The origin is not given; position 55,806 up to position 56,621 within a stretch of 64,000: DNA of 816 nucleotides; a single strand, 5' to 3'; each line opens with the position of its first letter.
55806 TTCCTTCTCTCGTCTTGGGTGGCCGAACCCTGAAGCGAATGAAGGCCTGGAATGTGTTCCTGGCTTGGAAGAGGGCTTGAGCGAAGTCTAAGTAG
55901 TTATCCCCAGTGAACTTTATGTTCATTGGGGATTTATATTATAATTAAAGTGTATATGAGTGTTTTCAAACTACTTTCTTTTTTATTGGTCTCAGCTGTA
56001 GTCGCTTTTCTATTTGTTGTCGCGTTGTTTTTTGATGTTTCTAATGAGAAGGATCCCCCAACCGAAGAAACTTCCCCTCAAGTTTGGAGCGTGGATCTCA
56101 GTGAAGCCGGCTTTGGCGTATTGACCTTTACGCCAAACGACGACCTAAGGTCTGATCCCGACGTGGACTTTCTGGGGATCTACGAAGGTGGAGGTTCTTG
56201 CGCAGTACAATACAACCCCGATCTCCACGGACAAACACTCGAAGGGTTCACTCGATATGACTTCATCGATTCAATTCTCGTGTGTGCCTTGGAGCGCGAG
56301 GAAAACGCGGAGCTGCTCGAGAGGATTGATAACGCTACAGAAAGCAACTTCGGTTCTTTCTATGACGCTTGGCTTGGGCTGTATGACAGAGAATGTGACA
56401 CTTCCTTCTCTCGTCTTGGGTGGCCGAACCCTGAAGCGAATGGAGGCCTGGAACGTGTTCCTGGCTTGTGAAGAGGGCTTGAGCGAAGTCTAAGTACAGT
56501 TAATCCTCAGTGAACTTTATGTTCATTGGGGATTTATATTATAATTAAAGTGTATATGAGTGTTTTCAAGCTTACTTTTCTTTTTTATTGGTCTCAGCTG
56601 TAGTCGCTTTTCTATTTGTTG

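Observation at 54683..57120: Tandem array of four lectin-like secreted-protein genes with one intact copy; copies differ by homopolymer length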

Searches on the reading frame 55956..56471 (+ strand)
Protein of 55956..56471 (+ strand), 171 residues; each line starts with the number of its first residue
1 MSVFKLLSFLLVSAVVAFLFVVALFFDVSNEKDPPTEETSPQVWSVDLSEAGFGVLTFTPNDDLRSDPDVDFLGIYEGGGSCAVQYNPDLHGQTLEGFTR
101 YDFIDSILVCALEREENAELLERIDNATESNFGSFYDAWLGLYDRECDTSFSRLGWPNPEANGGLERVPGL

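Call 12: find_encoding_contigs(protein=window:55956-56471:+, flank=10000)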
Protein window:55956-56471:+ (171 aa): no gene with exactly this product is on record in the collection.

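Call 23: search_protein_representatives(protein=window:55956-56468:+)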
Query: 171 residues. Proteins with E-value up to 0.001 (for the whole library): 10; up to 1e-10: 6; up to 1e-30: 1. The best 10 are listed.
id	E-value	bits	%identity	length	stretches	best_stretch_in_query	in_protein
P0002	5.5e-33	130.6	94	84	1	106-171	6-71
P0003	1.9e-30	122.3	48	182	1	22-171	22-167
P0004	3.5e-30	121.4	95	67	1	112-171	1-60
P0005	7.5e-17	78.0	39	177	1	5-169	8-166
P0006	1.5e-16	77.1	72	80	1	9-75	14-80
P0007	4.0e-11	59.4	39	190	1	14-169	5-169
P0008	1.0e-09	54.8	37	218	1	7-169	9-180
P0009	2.7e-09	53.4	37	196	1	37-170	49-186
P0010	3.2e-07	46.7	32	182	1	10-169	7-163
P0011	9.4e-04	35.4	43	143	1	2-88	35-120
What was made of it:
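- On Rare four-Cys exported protein family (P0003 and relatives): phmmer gives E = 1.9e-30 to P0003 (call 23).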

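Call 24: predict_structure(protein=window:55956-56468:+)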
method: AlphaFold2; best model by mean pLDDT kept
length: 171 residues; sequences in the alignment: 1
mean_pLDDT: 48.3   pTM: 0.23
mean pLDDT of the five models: 48.3, 46.4, 44.9, 44.8, 43.1
residues with pLDDT >= 90: 22; 70-90: 7; 50-70: 8; < 50: 134
segments of 3 or more residues with pLDDT < 50: 37-117, 119-121, 123-171
pLDDT, mean of each block of 10 residues (from residue 1): 94 97 84 49 42 41 38 32 34 36 46 47 46 40 35 33 28 23
secondary structure, 60 per line:
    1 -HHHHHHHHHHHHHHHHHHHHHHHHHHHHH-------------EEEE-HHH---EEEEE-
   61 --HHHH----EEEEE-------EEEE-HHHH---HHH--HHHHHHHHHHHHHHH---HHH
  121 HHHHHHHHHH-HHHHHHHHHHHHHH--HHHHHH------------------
elements in order: H2-30 E44-47 E55-59 H63-66 E71-75 E83-86 H88-91 H100-114 H118-130 H132-145 H148-153
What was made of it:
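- Tried and rejected: The single-sequence AF2 model of unit 3 was unusable, with pLDDT 48 (call 24).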

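Call 27: find_homologous_proteins(query=A2, max_evalue=0.01)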
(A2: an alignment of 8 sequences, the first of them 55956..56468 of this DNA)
Query A2 (8 sequences) (171 aa, profile of the alignment): 8 proteins with E <= 0.01 among 7006 candidates.
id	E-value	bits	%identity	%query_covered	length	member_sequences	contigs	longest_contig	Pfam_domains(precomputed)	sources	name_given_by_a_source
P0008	2.3e-73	264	33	99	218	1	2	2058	-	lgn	-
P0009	1.6e-65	238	34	77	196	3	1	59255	-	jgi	-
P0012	1.2e-52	196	29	91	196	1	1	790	-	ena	-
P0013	1.4e-28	118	31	41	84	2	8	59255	-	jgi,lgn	-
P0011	1.5e-23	101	40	51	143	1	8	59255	-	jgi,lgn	-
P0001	1.4e-18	85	92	49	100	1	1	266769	-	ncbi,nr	ncbi:MAG: hypothetical protein U5L75_03380 [Candidatus Campbellbacteria bacterium]|nr:hypothetical p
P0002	4.4e-18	83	94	39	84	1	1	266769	-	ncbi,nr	ncbi:MAG: hypothetical protein U5L75_03395 [Candidatus Campbellbacteria bacterium]|nr:hypothetical p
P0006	2.0e-6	45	87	27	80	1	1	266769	-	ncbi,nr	ncbi:MAG: hypothetical protein U5L75_03375 [Candidatus Campbellbacteria bacterium]|nr:hypothetical p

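Call 28: find_encoding_contigs(protein=P0009, flank=10000)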
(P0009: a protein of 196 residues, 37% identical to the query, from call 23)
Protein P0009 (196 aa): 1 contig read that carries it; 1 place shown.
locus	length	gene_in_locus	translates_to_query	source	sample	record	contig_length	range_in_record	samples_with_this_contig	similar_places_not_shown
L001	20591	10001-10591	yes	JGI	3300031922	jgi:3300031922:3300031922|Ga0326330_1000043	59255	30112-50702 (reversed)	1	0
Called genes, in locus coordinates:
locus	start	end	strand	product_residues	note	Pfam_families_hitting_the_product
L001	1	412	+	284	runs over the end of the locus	PF03477:ATP-cone, PF04471:Mrr_cat (faint)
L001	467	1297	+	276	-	PF12705:PDDEXK_1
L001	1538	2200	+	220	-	PF01135:PCMT, PF01209:Ubie_methyltran (weak), PF13649:Methyltransf_25, PF13847:Methyltransf_31, PF08241:Methyltransf_11 (weak)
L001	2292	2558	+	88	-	-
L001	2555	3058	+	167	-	PF07963:N_methyl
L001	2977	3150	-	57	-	-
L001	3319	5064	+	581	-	PF08439:Peptidase_M3_N (weak), PF01432:Peptidase_M3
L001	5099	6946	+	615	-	PF01411:tRNA-synt_2c, PF07973:tRNA_SAD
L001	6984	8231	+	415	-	-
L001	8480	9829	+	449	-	-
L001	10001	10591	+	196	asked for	-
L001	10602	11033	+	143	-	-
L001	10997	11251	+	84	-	-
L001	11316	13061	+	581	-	PF18998:Flg_new_2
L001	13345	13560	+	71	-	PF01176:eIF-1a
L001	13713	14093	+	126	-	PF00416:Ribosomal_S13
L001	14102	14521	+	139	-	PF00411:Ribosomal_S11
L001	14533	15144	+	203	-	PF00163:Ribosomal_S4, PF01479:S4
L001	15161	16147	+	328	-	PF01193:RNA_pol_L, PF01000:RNA_pol_A_bac, PF03118:RNA_pol_A_CTD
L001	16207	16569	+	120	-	PF01196:Ribosomal_L17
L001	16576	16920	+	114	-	PF00572:Ribosomal_L13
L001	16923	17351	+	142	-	PF00380:Ribosomal_S9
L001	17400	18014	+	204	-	PF01025:GrpE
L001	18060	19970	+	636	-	PF00012:HSP70, PF06723:MreB_Mbl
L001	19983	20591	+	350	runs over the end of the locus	PF00226:DnaJ, PF01556:DnaJ_C, PF00684:DnaJ_CXXCXGXG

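Call 29: find_encoding_contigs(protein=P0008, flank=10000)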
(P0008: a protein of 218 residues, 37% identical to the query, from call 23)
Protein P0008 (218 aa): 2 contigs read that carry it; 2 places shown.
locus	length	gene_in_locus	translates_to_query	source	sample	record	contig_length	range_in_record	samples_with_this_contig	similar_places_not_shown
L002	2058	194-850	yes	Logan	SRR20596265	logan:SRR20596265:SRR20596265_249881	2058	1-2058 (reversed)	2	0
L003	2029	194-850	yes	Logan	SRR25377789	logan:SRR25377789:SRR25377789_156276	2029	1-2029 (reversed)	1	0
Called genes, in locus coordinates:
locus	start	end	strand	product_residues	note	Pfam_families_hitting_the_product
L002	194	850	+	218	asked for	-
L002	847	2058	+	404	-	?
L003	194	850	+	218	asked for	-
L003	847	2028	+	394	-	?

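Call 34: list_cluster_members(proteins=[P0003, P0005, P0007, P0010, P0012, P0004])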
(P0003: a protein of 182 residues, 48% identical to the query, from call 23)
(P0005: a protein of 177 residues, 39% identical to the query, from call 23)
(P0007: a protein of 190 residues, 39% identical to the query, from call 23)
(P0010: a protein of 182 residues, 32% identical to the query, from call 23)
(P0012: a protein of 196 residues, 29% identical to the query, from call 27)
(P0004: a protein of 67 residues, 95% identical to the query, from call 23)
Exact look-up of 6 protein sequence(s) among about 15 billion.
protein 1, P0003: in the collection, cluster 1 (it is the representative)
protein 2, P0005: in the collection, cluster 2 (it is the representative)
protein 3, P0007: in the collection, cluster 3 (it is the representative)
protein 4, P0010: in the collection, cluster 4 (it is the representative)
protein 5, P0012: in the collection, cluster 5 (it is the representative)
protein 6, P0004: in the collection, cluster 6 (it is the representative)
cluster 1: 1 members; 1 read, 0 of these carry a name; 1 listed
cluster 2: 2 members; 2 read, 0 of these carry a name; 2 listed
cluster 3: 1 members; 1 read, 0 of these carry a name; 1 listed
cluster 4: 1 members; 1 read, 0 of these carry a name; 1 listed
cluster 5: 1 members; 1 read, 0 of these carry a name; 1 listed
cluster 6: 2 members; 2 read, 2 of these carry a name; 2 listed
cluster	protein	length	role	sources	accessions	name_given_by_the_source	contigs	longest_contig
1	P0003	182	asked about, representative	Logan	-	-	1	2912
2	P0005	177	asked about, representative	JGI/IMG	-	-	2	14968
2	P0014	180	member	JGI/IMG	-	-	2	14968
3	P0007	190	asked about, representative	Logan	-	-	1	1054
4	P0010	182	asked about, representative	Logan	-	-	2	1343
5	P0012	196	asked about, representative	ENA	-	-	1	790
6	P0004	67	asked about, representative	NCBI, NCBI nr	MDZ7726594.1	MAG: hypothetical protein U5L75_03385 [Candidatus Campbellbacteria bacterium] | hypothetical protein [Candidatus Campbellbacteria bacterium]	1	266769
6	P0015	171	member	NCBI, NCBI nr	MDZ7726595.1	MAG: hypothetical protein U5L75_03390 [Candidatus Campbellbacteria bacterium] | hypothetical protein [Candidatus Campbellbacteria bacterium]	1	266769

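Call 35: find_encoding_contigs(protein=P0003, flank=10000)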
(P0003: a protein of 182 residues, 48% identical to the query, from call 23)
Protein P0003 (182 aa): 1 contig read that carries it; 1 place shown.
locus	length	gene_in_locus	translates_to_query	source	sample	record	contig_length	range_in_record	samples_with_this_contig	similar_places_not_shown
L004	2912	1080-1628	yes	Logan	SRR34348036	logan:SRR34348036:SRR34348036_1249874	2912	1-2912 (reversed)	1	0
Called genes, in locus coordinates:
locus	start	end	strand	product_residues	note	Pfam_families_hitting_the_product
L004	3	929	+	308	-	?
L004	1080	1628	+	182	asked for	-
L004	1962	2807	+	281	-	PF00515:TPR_1 (faint), PF07719:TPR_2 (faint), PF23914:TPR_CcmH_CycH (weak), PF25062:ARM_TT21_N, PF13432:TPR_16 (weak), PF13424:TPR_12 (weak), PF13432:TPR_16 (weak), PF13414:TPR_11, +8 more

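Call 36: find_encoding_contigs(protein=P0005, flank=10000)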
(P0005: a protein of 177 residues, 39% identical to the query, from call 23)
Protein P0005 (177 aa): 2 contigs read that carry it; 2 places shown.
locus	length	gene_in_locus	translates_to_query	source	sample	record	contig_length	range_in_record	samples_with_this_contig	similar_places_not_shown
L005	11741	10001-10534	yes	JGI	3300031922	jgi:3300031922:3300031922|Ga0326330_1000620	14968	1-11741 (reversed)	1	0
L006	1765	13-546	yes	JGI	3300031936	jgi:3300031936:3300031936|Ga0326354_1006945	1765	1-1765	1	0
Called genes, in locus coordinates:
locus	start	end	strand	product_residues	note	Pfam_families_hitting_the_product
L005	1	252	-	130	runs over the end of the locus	PF00825:Ribonuclease_P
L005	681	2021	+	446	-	PF11638:DnaA_N, PF00308:Bac_DnaA, PF01695:IstB_IS21, PF08299:Bac_DnaA_C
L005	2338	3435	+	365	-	PF00712:DNA_pol3_beta, PF02767:DNA_pol3_beta_2, PF02768:DNA_pol3_beta_3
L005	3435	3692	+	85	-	-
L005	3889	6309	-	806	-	PF00912:Transgly, PF00905:Transpeptidase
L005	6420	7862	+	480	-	PF00579:tRNA-synt_1b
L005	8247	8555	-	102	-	-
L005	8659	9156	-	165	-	PF02075:RuvC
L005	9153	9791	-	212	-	PF20772:TACO1_YebC_N, PF01709:Transcrip_reg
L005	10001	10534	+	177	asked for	-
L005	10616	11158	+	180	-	-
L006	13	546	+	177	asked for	-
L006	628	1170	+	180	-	-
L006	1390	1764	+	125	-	?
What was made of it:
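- L005/L006 carry two intact copies (call 36).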

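Call 46: find_related_loci(query=A4, collection=genome_contigs, flank=6000)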
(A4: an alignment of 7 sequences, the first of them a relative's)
Query A4 (196 aa) in genome_contigs; peptide patterns used: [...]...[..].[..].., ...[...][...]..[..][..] (x = any residue, [..] = any of these).
38 stretches matched a pattern, but none encodes a relative of the query by tblastn (E <= 1e-3).

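Call 47: find_related_loci(query=A4, collection=metagenome_contigs, flank=6000)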
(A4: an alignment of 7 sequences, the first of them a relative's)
Query A4 (196 aa) in metagenome_contigs; peptide patterns used: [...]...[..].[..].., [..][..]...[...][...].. (x = any residue, [..] = any of these).
81 stretches matched a pattern, but none encodes a relative of the query by tblastn (E <= 1e-3).

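Call 48: predict_structure(alignment_id=A3)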
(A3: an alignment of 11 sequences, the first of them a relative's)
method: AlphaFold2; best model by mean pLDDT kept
length: 182 residues; sequences in the alignment: 11
mean_pLDDT: 77.0   pTM: 0.67
mean pLDDT of the five models: 77.0, 77.0, 75.6, 74.4, 70.5
residues with pLDDT >= 90: 37; 70-90: 90; 50-70: 39; < 50: 16
segments of 3 or more residues with pLDDT < 50: 22-32, 179-182
pLDDT, mean of each block of 10 residues (from residue 1): 59 56 45 67 89 92 83 88 88 83 90 84 83 90 89 68 85 56 40
secondary structure, 60 per line:
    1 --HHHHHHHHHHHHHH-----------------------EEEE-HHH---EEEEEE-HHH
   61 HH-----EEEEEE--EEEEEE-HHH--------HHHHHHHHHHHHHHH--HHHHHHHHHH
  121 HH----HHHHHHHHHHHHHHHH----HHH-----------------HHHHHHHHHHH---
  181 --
elements in order: H3-16 E40-43 E51-56 H58-62 E68-73 E76-81 H94-108 H111-122 H127-142 H167-177

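Call 51: fold_search(model_id=the predicted structure, library=pdb)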
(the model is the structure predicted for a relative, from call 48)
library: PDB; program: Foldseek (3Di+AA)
matches with E <= 10: 111; with E <= 0.001: 0
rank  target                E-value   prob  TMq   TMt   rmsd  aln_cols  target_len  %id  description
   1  4aw6_D                5.8e-01  0.08  0.21  0.12  19.9       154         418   12  Crystal structure of the human nuclear membrane zinc metalloprotease ZMPSTE24 (FACE1) (released 2012-07-25)
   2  4aw6_A                6.5e-01  0.07  0.20  0.11  20.1       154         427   10  Crystal structure of the human nuclear membrane zinc metalloprotease ZMPSTE24 (FACE1) (released 2012-07-25)
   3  3kwv_C                7.9e-01  0.05  0.16  0.15  12.9       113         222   14  Structural basis for the unfolding of anthrax lethal factor by protective antigen oligomers (released 2010-11-10)
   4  9dbj_D                1.1e+00  0.08  0.24  0.21  14.1       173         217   13  Structure of Hailong HalB R164A mutant with non-hydrolyzable dATP (released 2025-05-07)
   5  4aw6_B                1.1e+00  0.06  0.20  0.11  22.8       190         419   12  Crystal structure of the human nuclear membrane zinc metalloprotease ZMPSTE24 (FACE1) (released 2012-07-25)
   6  3c18_A                1.1e+00  0.08  0.22  0.15  18.1       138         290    9  Crystal structure of nucleotidyltransferase-like protein (ZP_00538802.1) from Exiguobacterium sibiricum 255-15 at 1.90 (released 2008-02-12)
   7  4ckt_B                1.6e+00  0.06  0.17  0.21  10.2       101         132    8  PIH1 N-terminal domain (released 2014-05-14)
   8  3c18_B                1.7e+00  0.06  0.20  0.14  17.5       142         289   11  Crystal structure of nucleotidyltransferase-like protein (ZP_00538802.1) from Exiguobacterium sibiricum 255-15 at 1.90 (released 2008-02-12)
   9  6gnf_B                1.8e+00  0.05  0.13  0.06  12.2        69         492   13  Granule Bound Starch Synthase from Cyanobacterium sp. CLg1 bound to acarbose and ADP (released 2018-07-25)
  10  8vwi_Q                1.8e+00  0.02  0.14  0.14  14.3       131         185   11  The base complex of the AcMNPV baculovirus nucleocapsid (Class 1, localised reconstruction) (released 2024-11-06)
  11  9dbj_B                1.9e+00  0.08  0.29  0.26  11.5       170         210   10  Structure of Hailong HalB R164A mutant with non-hydrolyzable dATP (released 2025-05-07)
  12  9dbi_A                1.9e+00  0.04  0.19  0.16  14.8       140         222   12  Structure of Hailong HalB D21A/D23A mutant (released 2025-05-07)
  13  4psi_A                2.0e+00  0.06  0.17  0.22   9.7        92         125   11  PIH1D1/phospho-Tel2 complex (released 2014-04-23)
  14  9h2a_R                2.0e+00  0.04  0.17  0.16  13.9       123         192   11  AcMNPV complete basal cap (released 2025-06-04)
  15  7aoi_XJ               2.1e+00  0.20  0.22  0.26   5.7        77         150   10  Trypanosoma brucei mitochondrial ribosome large subunit assembly intermediate (released 2020-12-02)
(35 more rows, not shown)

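Call 63: search_solved_structures(query=A3, max_evalue=10)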
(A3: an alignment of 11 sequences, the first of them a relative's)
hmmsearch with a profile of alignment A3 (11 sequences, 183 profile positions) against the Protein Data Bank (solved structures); distinct sequences matched with E-value up to 10: 1.
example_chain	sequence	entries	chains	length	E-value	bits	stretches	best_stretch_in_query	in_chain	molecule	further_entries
1vdi_A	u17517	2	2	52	0.53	13.1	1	154-179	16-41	Troponin I, fast skeletal muscle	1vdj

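Call 64: fold_search(model_id=the predicted structure, library=viral)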
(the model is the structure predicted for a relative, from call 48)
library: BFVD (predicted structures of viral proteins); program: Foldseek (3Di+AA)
matches with E <= 10: 260; with E <= 0.001: 0
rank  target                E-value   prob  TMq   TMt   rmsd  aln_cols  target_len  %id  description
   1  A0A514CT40            5.0e-02  0.66  0.25  0.37   8.8       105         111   15  Uncharacterized protein [Achromobacter phage Motura]
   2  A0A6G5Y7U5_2          6.9e-02  0.15  0.18  0.04  13.2       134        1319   16  (no name in the UniProt tables at hand)
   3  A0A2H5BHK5            7.8e-02  0.14  0.18  0.20  15.2       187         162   11  (no name in the UniProt tables at hand)
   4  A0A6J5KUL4            9.4e-02  0.47  0.24  0.30   9.3       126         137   16  Uncharacterized protein [uncultured Caudovirales phage]
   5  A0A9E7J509            2.0e-01  0.20  0.22  0.27  19.4       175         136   11  (no name in the UniProt tables at hand)
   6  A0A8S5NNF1            2.0e-01  0.13  0.23  0.19  15.8       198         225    9  NTP-PPase-like protein [Siphoviridae sp. ctGMq5]
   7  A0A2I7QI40            2.3e-01  0.14  0.20  0.23   9.1        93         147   12  Uncharacterized protein [Vibrio phage Aphrodite1]
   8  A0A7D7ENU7            2.7e-01  0.33  0.17  0.40  14.8        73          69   18  (no name in the UniProt tables at hand)
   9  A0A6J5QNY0            2.7e-01  0.21  0.27  0.37  13.6       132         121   12  Uncharacterized protein [uncultured Caudovirales phage]
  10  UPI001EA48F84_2       2.9e-01  0.13  0.21  0.05  10.9       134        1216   10  (no name look-up for this kind of identifier)
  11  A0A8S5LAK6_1          3.3e-01  0.15  0.24  0.04  17.7       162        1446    9  RNA polymerase [Podoviridae sp. ctBev14]
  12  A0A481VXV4            3.3e-01  0.08  0.17  0.07  14.8       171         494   12  (no name in the UniProt tables at hand)
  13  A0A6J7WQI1            3.5e-01  0.12  0.23  0.20  15.5       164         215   15  Uncharacterized protein [uncultured Caudovirales phage]
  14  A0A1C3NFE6            3.9e-01  0.08  0.20  0.16   9.6       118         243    9  (no name in the UniProt tables at hand)
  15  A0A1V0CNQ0            4.2e-01  0.20  0.25  0.34  13.0       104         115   12  (no name in the UniProt tables at hand)
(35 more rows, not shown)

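Call 65: search_protein_families(library=pfam, alignment_id=A3, max_evalue=1)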
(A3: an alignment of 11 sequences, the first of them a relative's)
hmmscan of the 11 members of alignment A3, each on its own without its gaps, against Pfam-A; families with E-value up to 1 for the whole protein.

A. member 1, P0003 (182 aa): 0 families

B. families by the number of members that match (of 11 scanned): 1 family
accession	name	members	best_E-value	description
PF07125.16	DUF1378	1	0.24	Protein of unknown function (DUF1378)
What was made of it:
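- On C-type lectin-like domain (PF00059 Lectin_C): None was found for any of 11 family members (call 65).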

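Call 67: find_encoding_contigs(protein=P0011, flank=2500, max_places=10)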
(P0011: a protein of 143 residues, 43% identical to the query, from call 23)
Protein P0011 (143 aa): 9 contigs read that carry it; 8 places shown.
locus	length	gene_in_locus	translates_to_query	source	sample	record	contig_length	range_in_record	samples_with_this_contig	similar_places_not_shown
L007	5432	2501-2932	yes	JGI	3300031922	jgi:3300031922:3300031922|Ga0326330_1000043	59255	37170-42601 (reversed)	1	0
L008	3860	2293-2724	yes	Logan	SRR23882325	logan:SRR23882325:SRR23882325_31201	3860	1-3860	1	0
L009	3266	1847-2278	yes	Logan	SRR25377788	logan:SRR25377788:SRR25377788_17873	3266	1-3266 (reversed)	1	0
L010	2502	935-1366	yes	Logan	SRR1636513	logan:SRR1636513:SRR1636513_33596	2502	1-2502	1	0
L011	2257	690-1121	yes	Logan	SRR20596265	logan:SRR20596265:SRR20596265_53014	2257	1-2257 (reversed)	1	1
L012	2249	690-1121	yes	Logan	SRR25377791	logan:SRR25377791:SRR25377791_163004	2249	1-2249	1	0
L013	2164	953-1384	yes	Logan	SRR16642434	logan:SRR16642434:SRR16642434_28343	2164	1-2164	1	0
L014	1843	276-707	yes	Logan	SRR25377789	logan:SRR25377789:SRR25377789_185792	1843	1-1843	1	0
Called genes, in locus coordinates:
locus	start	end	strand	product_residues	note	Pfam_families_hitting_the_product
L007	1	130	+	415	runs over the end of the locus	-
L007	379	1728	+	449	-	-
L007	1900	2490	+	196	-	-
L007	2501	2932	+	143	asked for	-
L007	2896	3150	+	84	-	-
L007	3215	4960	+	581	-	PF18998:Flg_new_2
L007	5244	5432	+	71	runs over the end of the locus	PF01176:eIF-1a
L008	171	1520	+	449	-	-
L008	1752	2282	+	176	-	-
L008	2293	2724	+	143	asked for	-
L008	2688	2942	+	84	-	-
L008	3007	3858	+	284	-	?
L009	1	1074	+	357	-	?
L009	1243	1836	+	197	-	-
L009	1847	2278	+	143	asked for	-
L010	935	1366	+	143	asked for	-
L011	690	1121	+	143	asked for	-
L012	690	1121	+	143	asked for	-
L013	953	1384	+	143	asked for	-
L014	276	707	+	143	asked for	-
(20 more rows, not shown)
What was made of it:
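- On Slipped-strand phase-variable (contingency) genes: In the related L001 lineage, all 9 assembled contigs carry the same frameshift state (call 67).
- So real, fixed inactivation does occur in this family (call 67). The same family shows a genuine fixed frameshift in another organism (call 67).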

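Call 72: find_encoding_contigs(protein=P0002, flank=10000, max_places=10)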
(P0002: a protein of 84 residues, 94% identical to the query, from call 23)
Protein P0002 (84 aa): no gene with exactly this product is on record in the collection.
